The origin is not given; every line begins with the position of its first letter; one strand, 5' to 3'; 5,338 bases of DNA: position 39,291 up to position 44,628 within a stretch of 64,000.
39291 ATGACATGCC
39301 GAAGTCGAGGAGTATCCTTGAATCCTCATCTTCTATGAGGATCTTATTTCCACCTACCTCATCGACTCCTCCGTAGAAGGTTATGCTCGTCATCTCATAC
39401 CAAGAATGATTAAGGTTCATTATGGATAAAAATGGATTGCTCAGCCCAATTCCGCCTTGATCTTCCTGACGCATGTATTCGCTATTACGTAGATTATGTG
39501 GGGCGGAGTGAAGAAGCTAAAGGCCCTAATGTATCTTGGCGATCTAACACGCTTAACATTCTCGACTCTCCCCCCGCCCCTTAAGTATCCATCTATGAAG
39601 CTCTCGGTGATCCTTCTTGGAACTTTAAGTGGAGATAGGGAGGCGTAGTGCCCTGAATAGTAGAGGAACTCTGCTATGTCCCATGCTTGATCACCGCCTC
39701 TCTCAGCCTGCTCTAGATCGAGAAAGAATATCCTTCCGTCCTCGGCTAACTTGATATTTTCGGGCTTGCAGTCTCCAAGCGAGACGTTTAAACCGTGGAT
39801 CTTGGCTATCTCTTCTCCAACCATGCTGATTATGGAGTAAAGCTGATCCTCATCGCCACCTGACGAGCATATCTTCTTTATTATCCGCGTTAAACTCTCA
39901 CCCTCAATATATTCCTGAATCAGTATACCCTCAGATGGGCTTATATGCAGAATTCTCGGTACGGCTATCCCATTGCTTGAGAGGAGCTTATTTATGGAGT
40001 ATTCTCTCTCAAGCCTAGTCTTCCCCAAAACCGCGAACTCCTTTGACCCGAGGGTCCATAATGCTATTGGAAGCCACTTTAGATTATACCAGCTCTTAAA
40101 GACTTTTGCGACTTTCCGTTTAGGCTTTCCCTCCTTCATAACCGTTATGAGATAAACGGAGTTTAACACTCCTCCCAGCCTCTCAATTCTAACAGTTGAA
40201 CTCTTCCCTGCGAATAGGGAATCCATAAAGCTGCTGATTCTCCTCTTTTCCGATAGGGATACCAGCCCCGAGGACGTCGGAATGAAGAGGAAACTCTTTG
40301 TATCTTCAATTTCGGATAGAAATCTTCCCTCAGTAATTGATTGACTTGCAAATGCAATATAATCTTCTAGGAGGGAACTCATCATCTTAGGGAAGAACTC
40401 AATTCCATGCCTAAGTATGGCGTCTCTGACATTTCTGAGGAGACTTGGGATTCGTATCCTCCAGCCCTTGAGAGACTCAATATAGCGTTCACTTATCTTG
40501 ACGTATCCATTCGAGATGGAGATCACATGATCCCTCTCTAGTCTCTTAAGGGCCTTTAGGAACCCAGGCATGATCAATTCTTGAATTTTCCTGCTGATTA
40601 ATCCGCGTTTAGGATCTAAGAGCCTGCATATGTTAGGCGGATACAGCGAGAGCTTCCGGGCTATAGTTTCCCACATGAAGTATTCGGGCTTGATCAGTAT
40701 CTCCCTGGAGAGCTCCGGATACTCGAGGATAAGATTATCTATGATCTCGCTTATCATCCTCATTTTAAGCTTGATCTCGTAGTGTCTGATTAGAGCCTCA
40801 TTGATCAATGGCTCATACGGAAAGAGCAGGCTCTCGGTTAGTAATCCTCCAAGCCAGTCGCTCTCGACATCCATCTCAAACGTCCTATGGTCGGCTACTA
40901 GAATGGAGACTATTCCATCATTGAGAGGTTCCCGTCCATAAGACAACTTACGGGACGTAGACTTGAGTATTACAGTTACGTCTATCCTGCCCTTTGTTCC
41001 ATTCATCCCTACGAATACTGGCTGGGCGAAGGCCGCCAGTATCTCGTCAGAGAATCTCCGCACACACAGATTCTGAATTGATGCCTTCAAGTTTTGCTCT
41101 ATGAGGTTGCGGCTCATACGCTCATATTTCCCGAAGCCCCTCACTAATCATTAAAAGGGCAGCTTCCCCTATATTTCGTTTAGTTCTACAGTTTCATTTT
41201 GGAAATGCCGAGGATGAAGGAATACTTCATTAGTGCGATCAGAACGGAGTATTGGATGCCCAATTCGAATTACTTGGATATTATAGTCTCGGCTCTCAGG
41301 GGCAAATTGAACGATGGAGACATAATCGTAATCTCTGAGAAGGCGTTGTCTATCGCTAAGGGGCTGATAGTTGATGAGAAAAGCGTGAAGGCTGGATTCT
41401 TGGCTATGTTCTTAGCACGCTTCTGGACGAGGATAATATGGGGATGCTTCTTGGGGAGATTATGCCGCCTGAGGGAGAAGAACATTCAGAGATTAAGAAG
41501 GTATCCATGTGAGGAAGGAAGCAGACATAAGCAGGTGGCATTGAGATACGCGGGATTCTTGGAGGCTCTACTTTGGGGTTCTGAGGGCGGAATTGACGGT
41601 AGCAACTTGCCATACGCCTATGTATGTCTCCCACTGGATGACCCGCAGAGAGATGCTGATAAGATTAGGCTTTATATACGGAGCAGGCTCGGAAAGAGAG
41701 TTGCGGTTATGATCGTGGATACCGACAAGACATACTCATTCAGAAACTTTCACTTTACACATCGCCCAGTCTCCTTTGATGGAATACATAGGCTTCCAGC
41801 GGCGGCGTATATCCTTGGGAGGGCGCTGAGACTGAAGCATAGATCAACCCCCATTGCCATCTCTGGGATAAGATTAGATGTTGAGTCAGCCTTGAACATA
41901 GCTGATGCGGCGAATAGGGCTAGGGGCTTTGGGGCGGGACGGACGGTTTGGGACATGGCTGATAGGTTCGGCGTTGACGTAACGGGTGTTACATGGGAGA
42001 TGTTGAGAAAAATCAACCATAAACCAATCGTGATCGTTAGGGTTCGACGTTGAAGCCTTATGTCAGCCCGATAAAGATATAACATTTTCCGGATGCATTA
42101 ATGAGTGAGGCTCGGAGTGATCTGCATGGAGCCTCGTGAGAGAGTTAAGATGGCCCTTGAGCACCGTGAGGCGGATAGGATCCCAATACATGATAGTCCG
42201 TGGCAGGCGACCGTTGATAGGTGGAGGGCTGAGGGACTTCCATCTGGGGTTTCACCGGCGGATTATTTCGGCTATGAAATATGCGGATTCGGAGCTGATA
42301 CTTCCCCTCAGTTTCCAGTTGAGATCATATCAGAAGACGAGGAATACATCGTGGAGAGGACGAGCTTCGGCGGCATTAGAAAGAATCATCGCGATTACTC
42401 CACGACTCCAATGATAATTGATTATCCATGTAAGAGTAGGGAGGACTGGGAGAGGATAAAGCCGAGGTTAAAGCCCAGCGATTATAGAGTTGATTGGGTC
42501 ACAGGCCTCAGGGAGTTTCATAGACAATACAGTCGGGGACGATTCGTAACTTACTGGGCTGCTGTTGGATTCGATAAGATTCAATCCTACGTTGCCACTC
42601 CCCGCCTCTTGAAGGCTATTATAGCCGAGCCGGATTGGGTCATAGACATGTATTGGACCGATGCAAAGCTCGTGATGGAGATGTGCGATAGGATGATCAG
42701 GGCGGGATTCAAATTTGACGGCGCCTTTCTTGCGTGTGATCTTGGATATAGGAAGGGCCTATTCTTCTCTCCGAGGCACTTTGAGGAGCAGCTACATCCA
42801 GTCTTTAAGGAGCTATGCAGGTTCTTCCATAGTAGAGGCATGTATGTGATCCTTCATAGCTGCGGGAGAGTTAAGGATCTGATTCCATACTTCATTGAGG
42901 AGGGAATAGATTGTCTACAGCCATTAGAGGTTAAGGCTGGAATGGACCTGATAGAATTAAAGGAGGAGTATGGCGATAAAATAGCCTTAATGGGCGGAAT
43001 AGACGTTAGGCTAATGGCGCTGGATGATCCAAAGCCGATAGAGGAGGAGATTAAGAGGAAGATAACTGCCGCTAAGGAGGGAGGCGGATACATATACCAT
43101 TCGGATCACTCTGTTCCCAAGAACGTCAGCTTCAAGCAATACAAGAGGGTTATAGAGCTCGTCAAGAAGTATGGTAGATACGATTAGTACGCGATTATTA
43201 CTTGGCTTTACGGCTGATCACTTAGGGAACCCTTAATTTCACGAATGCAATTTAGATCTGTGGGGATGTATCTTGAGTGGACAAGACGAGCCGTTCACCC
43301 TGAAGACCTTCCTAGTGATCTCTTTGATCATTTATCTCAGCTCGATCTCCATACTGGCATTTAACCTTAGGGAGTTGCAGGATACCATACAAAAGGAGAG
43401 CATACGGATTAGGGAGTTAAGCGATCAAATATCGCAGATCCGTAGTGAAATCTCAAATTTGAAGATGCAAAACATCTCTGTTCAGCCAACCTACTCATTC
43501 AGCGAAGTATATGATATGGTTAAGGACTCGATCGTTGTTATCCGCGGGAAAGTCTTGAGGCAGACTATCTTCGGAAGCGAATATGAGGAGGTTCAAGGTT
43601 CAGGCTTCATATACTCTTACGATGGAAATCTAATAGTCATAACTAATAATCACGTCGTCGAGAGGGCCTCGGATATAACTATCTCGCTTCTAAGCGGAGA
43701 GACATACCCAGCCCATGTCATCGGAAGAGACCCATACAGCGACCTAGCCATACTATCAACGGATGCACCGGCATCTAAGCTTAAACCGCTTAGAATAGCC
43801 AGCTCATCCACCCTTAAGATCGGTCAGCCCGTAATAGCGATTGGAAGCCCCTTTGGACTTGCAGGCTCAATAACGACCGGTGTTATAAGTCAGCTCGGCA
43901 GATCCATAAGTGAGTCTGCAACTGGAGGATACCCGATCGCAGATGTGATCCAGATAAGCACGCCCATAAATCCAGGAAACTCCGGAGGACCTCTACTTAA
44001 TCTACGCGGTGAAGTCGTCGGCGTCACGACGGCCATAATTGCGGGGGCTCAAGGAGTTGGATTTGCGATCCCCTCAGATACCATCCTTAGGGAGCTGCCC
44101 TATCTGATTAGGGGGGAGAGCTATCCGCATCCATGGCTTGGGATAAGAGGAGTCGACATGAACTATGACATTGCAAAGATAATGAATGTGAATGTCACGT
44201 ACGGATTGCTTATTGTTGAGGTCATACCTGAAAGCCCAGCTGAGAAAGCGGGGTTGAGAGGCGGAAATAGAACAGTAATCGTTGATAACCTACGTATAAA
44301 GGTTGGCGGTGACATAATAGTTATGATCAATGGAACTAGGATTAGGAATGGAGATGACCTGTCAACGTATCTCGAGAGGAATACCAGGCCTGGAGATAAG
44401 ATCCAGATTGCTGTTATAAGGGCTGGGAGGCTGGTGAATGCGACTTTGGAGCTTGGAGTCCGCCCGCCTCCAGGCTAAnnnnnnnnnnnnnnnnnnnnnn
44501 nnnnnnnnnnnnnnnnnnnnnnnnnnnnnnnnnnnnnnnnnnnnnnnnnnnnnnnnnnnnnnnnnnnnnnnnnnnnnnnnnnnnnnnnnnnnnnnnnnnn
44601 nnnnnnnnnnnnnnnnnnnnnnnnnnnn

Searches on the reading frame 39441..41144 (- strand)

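Call 73: search_protein_families(library=pfam, proteins=[window:39441-41144:-], max_evalue=0.00001)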
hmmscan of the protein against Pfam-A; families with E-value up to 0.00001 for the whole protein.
window:39441-41144:- (567 aa): 1 family
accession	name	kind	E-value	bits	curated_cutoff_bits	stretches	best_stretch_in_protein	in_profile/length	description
PF00069.31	Pkinase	-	4.5e-06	26.7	31.7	1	374-478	41-143/263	Protein kinase domain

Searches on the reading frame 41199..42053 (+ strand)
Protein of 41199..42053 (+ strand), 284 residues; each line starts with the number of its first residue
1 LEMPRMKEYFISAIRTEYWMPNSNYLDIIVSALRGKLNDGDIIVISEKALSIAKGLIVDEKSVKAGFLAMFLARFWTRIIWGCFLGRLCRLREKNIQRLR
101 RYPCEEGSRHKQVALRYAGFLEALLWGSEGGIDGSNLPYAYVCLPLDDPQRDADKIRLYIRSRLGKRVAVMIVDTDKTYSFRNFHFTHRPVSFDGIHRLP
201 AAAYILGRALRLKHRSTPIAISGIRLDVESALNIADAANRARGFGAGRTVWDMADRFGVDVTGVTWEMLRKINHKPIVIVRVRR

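Call 73: search_protein_families(library=pfam, proteins=[window:41199-42053:+], max_evalue=0.00001)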
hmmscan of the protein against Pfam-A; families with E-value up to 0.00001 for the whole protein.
window:41199-42053:+ (284 aa): 1 family
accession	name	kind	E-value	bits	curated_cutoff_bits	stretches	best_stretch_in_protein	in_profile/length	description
PF01996.21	F420_ligase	-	4.8e-20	72.4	25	1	14-197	2-169/218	F420-0:Gamma-glutamyl ligase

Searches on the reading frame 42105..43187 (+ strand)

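Call 73: search_protein_families(library=pfam, proteins=[window:42105-43187:+], max_evalue=0.00001)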
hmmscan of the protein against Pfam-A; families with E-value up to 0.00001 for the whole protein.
window:42105-43187:+ (360 aa): 1 family
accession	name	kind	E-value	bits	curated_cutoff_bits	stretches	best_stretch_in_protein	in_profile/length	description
PF01208.23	URO-D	-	1.4e-17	64.1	23.9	1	100-356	91-346/346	Uroporphyrinogen decarboxylase (URO-D)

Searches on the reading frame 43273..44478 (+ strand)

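Call 73: search_protein_families(library=pfam, proteins=[window:43273-44478:+], max_evalue=0.00001)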
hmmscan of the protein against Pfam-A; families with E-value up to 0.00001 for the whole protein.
window:43273-44478:+ (401 aa): 4 families
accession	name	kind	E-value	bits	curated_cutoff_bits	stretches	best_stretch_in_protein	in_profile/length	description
PF13365.12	Trypsin_2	-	5.3e-32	112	27.6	1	109-251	1-144/144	Trypsin-like peptidase domain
PF00089.32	Trypsin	-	1.3e-13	51.8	20.6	1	110-271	28-216/220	Trypsin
PF13180.12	PDZ_2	-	5.4e-12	46.3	27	1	299-394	12-80/80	PDZ domain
PF17820.7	PDZ_6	-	1.8e-08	34.4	27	0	346-368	19-41/54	PDZ domain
